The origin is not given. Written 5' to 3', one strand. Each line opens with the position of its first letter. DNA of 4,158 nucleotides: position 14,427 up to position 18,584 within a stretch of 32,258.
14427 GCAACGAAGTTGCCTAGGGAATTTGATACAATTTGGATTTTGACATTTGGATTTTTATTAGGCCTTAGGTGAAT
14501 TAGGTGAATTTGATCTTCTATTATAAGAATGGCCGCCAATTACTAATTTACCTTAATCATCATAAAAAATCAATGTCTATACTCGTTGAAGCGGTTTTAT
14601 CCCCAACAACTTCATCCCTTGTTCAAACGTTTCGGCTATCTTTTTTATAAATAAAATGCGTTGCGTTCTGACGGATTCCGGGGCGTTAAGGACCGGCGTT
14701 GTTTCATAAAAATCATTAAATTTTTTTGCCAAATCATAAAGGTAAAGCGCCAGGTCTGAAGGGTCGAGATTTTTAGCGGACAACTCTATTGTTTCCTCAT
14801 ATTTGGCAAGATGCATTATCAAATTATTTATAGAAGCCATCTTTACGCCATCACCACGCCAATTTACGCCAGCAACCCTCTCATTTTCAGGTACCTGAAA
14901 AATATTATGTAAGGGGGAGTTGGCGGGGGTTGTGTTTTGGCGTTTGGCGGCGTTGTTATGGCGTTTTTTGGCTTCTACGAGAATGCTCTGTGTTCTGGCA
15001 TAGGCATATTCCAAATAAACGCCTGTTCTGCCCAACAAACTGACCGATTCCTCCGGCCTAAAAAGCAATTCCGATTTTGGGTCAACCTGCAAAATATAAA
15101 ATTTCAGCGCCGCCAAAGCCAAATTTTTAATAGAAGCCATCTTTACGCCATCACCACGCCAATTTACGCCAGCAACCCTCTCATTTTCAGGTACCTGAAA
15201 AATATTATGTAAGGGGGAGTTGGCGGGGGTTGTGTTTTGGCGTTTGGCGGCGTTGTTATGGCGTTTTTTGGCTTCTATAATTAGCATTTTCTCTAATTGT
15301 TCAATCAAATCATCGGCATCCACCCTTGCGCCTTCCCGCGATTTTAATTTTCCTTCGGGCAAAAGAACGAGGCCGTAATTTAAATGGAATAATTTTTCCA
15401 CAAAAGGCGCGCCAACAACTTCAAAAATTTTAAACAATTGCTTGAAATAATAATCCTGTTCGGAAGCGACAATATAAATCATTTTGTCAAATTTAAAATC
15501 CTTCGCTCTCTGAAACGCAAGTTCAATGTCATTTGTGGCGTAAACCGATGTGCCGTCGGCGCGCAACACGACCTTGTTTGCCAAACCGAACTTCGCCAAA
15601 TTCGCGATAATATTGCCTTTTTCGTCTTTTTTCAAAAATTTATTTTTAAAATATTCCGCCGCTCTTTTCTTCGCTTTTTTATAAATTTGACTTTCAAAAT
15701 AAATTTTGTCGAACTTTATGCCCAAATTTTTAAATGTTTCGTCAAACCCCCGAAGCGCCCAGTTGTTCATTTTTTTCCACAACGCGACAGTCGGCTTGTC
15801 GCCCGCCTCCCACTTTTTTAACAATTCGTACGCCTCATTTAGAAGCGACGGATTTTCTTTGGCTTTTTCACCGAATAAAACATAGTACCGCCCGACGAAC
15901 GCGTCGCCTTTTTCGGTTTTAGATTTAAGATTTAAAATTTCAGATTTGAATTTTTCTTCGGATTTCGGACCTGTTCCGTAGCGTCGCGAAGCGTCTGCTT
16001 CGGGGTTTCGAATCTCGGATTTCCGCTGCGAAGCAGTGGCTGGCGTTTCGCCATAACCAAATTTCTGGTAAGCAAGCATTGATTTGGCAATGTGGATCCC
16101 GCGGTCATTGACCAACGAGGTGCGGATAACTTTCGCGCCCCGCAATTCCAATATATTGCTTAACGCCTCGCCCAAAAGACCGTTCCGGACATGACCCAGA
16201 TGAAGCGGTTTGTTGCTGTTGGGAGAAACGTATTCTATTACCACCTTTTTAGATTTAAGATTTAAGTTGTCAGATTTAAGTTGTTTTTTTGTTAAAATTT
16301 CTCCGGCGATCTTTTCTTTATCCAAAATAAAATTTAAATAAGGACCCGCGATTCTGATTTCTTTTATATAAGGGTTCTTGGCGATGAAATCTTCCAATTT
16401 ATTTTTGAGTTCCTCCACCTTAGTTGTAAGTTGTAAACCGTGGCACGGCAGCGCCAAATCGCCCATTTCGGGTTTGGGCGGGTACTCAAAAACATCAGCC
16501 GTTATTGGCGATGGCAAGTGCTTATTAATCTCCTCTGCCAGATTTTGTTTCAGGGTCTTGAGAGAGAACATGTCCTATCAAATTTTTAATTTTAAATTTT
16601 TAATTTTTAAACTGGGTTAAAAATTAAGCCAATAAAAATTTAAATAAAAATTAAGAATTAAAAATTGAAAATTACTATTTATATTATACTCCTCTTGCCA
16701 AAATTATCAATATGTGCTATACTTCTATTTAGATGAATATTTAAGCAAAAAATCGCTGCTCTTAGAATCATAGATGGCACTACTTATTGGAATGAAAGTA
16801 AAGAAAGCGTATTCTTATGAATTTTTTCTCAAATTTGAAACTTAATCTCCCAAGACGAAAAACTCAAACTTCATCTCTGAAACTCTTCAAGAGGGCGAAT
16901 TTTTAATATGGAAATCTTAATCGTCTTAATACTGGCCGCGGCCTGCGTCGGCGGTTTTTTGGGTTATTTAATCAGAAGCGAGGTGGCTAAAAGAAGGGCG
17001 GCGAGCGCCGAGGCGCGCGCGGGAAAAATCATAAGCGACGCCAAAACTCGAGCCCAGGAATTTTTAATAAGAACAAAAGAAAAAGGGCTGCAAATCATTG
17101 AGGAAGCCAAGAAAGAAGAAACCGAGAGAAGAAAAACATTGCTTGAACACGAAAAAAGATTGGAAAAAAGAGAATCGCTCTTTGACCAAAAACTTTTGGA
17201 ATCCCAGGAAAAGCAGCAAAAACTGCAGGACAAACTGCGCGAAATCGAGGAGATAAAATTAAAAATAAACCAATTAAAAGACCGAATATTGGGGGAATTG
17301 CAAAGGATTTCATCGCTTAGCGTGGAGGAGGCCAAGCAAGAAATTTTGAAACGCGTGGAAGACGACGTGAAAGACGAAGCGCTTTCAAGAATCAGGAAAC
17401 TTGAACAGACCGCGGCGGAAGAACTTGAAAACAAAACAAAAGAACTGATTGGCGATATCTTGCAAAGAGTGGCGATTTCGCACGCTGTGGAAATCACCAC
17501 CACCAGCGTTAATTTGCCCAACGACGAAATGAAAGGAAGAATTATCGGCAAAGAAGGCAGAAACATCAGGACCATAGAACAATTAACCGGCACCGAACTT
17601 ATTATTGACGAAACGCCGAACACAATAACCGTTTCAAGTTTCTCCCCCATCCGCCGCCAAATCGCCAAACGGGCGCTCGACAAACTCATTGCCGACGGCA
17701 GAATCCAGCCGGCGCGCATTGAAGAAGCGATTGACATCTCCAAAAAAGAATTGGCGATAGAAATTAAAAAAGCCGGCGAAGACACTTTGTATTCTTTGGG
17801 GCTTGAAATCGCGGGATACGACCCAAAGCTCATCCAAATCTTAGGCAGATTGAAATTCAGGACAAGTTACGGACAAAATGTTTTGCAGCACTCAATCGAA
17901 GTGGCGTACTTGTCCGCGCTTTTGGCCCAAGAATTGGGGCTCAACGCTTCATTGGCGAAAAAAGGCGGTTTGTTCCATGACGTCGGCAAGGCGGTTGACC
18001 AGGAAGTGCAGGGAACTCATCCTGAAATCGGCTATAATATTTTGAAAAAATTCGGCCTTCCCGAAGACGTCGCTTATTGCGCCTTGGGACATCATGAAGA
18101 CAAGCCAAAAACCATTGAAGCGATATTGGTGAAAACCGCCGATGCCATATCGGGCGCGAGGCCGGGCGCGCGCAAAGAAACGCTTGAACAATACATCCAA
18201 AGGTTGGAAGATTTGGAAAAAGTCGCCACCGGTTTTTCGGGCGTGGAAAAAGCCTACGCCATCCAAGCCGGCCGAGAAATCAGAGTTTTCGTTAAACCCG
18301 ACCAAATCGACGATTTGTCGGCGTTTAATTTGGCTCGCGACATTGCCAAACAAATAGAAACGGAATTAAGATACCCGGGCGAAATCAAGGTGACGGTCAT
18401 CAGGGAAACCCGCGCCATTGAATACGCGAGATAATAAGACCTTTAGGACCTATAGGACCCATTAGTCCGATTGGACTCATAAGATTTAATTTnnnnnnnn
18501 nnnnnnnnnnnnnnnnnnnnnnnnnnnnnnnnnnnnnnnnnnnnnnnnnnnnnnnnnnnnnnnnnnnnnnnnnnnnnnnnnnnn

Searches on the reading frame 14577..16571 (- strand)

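Call 9: search_protein_families(library=pfam, proteins=[window:14577-16571:-])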
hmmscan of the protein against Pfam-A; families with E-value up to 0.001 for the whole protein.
window:14577-16571:- (664 aa): 3 families
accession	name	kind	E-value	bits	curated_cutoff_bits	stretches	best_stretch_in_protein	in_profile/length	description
PF00750.26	tRNA-synt_1d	-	3.8e-44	151.5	23.3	1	92-437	5-311/349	tRNA synthetases class I (R), catalytic domain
PF05746.21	DALR_1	-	9.4e-26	90.6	22.3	1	521-663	2-116/117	DALR anticodon binding domain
PF03485.21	Arg_tRNA_synt_N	-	5.3e-08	33.8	21.5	1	6-83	2-85/85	Arginyl tRNA synthetase N terminal domain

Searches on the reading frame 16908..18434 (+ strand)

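Call 9: search_protein_families(library=pfam, proteins=[window:16908-18434:+])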
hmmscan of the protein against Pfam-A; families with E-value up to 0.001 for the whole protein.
window:16908-18434:+ (508 aa): 4 families
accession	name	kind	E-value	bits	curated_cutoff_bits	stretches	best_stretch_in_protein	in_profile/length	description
PF12072.13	RNase_Y_N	-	3e-29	102.3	32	1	4-191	2-200/201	RNase Y N-terminal region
PF01966.28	HD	-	2e-19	70.4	22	1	325-415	1-114/116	HD domain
PF00013.35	KH_1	-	1.3e-09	38.1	21.5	1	199-257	2-64/66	KH domain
PF08668.18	HDOD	-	3.6e-05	23.8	22.9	0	323-363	93-134/196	HDOD domain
